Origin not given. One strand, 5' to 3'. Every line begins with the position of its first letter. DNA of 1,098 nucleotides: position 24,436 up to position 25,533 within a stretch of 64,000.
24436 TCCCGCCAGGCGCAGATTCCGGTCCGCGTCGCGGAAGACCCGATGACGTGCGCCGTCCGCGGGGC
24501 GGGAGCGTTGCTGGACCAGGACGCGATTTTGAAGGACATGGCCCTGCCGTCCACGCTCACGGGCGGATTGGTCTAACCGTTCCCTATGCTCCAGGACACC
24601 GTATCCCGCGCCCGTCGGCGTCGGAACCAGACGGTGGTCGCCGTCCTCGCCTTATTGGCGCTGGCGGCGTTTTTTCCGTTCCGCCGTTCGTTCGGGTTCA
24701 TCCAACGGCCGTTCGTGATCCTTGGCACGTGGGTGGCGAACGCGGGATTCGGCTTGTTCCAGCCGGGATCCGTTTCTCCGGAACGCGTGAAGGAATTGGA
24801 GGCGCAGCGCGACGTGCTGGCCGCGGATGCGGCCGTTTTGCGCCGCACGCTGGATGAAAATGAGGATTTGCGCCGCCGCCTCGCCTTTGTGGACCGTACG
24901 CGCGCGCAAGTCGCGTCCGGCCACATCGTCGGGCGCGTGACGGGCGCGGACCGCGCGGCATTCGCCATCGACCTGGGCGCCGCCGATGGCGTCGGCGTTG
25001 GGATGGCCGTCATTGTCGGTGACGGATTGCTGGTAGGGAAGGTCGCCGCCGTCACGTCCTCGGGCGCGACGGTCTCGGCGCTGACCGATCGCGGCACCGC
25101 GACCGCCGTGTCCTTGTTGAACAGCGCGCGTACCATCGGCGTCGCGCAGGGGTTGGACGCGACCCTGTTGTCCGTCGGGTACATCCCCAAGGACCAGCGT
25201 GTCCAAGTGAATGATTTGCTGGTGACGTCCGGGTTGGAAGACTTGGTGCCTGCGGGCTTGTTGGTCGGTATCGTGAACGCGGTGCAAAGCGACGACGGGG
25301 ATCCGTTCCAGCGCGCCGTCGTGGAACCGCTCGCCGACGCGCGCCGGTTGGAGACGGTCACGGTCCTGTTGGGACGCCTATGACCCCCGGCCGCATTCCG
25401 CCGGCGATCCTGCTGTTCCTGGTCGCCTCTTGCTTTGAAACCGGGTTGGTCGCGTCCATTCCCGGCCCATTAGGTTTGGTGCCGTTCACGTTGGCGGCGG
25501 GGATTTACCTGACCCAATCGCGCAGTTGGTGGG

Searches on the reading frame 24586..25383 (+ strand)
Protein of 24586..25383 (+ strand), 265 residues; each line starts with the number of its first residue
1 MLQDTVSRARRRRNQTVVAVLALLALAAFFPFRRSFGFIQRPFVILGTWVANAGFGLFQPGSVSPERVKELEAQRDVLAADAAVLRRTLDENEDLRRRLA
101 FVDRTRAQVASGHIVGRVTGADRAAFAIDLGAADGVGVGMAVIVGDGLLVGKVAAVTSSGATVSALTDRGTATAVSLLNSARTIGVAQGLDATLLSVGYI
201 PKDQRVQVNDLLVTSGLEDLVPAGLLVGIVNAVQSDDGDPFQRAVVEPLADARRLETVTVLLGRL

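Call 73: search_protein_families(library=pfam, proteins=[window:24586-25383:+], max_evalue=0.001)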
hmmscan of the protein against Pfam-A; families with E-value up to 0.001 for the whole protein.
window:24586-25383:+ (265 aa): 1 family
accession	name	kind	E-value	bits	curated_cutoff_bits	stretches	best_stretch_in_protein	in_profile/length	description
PF04085.20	MreC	-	6.3e-33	114.1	28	1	114-261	1-146/147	Rod shape-determining protein MreC, barrel core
